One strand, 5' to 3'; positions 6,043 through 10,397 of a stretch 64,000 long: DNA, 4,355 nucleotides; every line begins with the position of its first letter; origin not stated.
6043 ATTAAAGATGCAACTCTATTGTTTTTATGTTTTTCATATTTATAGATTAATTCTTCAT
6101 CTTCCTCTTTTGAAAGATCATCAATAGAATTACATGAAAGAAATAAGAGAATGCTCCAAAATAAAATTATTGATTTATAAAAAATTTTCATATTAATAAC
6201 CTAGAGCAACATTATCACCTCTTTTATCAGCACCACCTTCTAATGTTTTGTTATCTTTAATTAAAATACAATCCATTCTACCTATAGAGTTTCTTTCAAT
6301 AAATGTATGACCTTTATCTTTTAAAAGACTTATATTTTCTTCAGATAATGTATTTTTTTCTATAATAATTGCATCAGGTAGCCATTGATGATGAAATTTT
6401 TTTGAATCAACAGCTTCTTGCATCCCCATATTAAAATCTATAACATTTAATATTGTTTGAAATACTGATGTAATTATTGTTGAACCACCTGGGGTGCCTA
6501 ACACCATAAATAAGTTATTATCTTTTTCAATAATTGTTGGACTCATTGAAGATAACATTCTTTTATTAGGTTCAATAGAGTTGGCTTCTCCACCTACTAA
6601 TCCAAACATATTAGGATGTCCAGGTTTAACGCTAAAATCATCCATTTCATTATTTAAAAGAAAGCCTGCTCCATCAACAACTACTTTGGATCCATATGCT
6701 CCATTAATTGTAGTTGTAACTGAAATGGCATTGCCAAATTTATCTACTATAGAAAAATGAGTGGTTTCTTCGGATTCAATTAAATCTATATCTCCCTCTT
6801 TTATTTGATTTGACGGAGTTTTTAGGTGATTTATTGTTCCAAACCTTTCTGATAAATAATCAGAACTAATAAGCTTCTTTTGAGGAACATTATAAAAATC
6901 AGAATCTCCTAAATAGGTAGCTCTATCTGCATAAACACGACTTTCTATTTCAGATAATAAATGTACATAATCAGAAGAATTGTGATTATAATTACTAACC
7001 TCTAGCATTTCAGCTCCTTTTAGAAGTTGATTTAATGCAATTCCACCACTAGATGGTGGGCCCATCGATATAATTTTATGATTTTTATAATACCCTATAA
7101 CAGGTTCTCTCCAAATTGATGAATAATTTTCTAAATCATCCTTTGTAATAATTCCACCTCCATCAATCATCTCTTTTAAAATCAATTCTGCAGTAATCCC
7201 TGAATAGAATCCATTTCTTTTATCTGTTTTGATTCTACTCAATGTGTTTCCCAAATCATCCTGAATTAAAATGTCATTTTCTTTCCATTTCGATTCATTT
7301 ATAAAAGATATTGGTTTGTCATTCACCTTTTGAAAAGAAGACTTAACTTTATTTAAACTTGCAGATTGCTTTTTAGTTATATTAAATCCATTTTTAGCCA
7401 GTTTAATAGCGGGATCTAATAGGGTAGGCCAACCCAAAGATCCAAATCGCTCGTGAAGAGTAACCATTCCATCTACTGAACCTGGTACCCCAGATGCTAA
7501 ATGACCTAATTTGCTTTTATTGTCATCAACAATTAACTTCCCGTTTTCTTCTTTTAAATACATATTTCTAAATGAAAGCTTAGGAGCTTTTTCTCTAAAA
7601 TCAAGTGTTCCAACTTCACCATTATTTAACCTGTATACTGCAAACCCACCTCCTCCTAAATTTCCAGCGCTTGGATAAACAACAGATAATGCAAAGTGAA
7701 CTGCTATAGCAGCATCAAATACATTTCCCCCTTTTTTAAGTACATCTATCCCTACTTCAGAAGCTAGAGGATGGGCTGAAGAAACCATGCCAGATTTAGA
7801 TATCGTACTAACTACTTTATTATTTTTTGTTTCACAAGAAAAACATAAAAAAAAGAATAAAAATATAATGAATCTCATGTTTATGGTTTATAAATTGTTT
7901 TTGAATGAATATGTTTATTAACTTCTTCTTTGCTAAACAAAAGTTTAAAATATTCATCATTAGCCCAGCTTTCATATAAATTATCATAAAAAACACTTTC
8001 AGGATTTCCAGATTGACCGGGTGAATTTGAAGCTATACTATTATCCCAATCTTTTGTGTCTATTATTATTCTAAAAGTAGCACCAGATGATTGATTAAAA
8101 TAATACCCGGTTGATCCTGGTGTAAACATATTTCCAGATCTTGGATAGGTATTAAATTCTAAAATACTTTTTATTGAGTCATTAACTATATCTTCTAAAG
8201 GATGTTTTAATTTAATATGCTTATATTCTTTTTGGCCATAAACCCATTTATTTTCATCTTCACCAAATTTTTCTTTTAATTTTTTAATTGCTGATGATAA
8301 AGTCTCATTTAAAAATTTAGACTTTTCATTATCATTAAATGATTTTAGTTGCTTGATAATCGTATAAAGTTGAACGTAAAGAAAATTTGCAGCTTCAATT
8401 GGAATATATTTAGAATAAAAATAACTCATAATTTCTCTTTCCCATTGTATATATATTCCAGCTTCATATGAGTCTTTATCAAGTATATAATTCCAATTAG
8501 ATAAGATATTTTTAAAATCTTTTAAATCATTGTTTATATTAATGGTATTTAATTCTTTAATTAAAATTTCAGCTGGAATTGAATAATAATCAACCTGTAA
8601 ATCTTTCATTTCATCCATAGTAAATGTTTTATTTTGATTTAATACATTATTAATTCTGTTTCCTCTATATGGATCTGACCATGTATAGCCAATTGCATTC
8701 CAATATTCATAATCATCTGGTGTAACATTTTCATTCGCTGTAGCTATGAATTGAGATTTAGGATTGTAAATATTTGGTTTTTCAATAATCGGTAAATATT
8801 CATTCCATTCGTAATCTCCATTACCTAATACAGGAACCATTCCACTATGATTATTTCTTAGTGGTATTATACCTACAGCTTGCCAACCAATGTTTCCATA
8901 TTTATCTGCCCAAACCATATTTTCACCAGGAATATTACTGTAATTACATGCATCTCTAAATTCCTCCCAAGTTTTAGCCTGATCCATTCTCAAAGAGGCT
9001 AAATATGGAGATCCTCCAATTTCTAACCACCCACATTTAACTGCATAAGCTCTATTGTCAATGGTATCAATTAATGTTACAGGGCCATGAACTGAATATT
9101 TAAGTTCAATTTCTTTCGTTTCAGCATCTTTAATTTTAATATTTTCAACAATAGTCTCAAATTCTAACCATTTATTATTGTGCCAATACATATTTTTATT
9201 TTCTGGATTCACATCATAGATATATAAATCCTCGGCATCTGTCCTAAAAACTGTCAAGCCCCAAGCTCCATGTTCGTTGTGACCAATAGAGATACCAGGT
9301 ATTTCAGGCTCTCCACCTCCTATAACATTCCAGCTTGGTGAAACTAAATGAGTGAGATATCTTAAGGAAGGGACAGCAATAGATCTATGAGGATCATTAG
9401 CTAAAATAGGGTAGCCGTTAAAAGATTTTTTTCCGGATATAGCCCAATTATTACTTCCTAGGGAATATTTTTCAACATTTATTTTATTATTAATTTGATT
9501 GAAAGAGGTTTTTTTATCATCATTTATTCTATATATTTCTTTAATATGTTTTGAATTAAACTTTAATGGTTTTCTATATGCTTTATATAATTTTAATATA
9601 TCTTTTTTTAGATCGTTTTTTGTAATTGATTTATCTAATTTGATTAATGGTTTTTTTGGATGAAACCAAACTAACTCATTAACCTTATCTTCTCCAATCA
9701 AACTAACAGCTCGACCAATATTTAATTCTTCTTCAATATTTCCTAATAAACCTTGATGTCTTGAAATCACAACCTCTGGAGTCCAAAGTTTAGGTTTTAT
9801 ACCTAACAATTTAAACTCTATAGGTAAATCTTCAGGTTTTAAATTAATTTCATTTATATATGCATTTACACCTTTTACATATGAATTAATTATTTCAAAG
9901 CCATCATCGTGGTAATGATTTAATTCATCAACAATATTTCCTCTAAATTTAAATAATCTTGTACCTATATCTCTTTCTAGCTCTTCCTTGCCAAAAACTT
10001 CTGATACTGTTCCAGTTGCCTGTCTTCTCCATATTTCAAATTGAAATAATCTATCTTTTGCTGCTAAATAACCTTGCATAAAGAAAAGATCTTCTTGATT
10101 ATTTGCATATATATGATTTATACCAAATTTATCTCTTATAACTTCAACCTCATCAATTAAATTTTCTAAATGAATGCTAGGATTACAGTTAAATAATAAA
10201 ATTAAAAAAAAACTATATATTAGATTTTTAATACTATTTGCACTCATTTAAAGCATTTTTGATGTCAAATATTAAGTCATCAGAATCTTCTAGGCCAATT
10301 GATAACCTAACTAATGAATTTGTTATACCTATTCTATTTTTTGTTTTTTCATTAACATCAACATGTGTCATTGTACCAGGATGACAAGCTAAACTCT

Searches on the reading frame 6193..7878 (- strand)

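Call 79: search_protein_families(library=pfam, proteins=[window:6193-7878:-], max_evalue=0.0001)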
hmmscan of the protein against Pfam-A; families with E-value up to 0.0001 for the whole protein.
window:6193-7878:- (561 aa): 1 family
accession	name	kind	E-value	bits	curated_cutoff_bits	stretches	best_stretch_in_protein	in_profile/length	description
PF01019.26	G_glu_transpept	-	7.6e-153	510.4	27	1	45-555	2-511/512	Gamma-glutamyltranspeptidase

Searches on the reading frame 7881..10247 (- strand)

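Call 79: search_protein_families(library=pfam, proteins=[window:7881-10247:-], max_evalue=0.0001)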
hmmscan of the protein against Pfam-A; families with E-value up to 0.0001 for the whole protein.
window:7881-10247:- (788 aa): 1 family
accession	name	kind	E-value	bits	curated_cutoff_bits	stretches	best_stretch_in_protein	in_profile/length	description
PF01804.23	Penicil_amidase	-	2.7e-182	608.8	21.3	1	33-777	1-674/675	Penicillin amidase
